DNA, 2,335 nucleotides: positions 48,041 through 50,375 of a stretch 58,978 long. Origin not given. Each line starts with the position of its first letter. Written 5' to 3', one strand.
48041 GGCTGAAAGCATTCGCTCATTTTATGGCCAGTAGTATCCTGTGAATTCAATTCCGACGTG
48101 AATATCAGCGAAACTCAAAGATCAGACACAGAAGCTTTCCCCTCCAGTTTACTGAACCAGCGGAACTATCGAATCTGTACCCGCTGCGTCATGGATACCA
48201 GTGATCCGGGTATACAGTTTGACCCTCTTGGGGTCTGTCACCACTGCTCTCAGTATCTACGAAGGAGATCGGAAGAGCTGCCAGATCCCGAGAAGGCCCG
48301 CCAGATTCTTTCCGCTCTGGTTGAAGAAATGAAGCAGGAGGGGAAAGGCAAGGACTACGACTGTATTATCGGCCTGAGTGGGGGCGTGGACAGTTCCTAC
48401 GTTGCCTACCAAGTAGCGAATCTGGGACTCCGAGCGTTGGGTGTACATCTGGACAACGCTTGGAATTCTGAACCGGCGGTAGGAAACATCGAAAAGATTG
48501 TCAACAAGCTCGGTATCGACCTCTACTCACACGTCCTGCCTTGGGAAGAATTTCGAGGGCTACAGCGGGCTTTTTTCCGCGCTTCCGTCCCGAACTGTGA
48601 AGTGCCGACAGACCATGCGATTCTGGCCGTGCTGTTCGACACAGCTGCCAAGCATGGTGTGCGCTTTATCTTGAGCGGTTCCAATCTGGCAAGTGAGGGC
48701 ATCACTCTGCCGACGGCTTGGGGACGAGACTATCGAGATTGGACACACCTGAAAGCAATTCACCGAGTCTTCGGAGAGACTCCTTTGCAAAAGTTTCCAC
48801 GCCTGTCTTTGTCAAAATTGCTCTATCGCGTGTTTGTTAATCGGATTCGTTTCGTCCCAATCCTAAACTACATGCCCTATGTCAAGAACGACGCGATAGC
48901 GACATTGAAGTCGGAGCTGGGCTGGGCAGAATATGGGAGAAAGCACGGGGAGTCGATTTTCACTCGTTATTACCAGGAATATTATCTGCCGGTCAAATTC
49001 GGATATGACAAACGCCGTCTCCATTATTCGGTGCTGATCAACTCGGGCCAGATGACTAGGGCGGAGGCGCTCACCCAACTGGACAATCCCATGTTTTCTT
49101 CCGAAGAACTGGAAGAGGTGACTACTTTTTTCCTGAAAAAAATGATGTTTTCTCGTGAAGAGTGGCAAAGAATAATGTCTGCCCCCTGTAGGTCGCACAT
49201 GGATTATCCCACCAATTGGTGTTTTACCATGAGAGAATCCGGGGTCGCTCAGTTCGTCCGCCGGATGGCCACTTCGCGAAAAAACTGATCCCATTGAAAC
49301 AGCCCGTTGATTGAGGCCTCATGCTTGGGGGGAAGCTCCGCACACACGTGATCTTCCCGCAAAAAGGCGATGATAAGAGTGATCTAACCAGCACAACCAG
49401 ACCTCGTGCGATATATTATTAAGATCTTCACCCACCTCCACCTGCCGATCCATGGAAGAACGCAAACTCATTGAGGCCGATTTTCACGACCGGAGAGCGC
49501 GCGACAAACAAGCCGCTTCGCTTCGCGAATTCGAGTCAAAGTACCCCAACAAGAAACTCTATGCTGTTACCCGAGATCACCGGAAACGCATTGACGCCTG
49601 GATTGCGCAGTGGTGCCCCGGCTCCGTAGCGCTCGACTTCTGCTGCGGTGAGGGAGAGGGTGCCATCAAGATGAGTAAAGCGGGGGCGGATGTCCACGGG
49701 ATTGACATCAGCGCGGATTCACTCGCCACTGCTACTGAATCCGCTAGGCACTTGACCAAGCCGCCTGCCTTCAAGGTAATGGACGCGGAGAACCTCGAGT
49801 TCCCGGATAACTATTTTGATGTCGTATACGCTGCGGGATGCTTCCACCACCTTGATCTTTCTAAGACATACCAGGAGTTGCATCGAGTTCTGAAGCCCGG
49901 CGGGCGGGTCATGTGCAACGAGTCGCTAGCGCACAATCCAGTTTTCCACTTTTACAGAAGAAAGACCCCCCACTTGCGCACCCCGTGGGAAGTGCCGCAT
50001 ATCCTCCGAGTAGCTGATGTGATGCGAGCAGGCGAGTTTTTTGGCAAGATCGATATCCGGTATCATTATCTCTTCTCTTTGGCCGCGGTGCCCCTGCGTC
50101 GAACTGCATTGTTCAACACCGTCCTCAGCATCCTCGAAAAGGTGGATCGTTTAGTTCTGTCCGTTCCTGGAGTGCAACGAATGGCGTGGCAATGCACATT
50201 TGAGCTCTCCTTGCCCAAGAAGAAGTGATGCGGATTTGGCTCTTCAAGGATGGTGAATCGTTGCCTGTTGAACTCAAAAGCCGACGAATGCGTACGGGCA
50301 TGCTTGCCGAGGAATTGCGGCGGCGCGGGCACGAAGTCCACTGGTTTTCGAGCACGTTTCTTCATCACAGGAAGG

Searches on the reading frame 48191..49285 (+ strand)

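Call 74: search_protein_families(library=pfam, proteins=[window:48191-49285:+], max_evalue=0.1)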
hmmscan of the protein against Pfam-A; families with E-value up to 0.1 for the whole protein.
window:48191-49285:+ (365 aa): 4 families
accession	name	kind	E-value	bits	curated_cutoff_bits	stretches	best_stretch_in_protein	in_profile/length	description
PF02540.23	NAD_synthase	-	0.00027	20.6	21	1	56-111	19-76/242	NAD synthase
PF03054.22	tRNA_Me_trans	-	0.00061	19.9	20.6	1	59-93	4-38/202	tRNA methyl transferase HUP domain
PF02568.20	ThiI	-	0.0028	17.7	20.5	1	59-107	7-56/197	Thiamine biosynthesis protein (ThiI)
PF00733.27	Asn_synthase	-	0.0044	17.1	21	1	62-163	24-125/354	Asparagine synthase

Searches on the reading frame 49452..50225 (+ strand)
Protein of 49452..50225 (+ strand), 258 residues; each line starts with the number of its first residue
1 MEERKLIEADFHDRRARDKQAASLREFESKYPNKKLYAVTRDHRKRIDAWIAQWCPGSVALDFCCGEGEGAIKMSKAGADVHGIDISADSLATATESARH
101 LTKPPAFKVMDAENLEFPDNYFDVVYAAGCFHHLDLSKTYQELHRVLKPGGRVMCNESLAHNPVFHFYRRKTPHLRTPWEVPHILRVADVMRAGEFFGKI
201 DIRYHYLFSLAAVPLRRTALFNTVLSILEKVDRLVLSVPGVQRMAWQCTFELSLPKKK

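Call 24: find_encoding_contigs(protein=window:49452-50225:+, flank=10000, max_places=1)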
Protein window:49452-50225:+ (258 aa): 10 contigs read that carry it; 1 place shown.
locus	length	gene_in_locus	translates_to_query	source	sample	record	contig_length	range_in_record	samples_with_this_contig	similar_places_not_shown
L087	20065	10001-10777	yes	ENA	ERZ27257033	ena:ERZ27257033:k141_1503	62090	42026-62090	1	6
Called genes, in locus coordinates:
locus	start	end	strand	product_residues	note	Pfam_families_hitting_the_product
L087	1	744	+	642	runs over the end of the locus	PF13522:GATase_6, PF13537:GATase_7, PF00733:Asn_synthase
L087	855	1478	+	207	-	PF00117:GATase, PF01174:SNO (faint), PF07685:GATase_3 (weak)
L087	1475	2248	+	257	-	PF00977:His_biosynth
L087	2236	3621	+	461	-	-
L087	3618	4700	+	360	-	PF02350:Epimerase_2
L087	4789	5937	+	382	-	PF13439:Glyco_transf_4 (weak), PF13579:Glyco_trans_4_4 (weak), PF00534:Glycos_transf_1, PF13692:Glyco_trans_1_4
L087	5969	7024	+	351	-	PF01408:GFO_IDH_MocA, PF22725:GFO_IDH_MocA_C3, PF02894:GFO_IDH_MocA_C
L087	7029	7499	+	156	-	PF25084:LbH_EIF2B (faint), PF25087:GMPPB_C (weak), PF00132:Hexapep, PF14602:Hexapep_2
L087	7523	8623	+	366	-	PF00155:Aminotran_1_2, PF01041:DegT_DnrJ_EryC1, PF01053:Cys_Met_Meta_PP (weak), PF01212:Beta_elim_lyase (weak)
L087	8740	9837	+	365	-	-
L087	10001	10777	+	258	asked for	PF13489:Methyltransf_23, PF01209:Ubie_methyltran, PF13847:Methyltransf_31, PF08241:Methyltransf_11, PF08242:Methyltransf_12, PF13649:Methyltransf_25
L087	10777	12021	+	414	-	PF13439:Glyco_transf_4, PF13579:Glyco_trans_4_4, PF00534:Glycos_transf_1, PF13692:Glyco_trans_1_4, PF13524:Glyco_trans_1_2 (weak)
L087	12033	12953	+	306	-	PF00248:Aldo_ket_red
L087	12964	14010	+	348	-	PF00676:E1_dh, PF02775:TPP_enzyme_C (weak), PF13292:DXP_synthase_N (faint)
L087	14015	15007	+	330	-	PF02779:Transket_pyr, PF02780:Transketolase_C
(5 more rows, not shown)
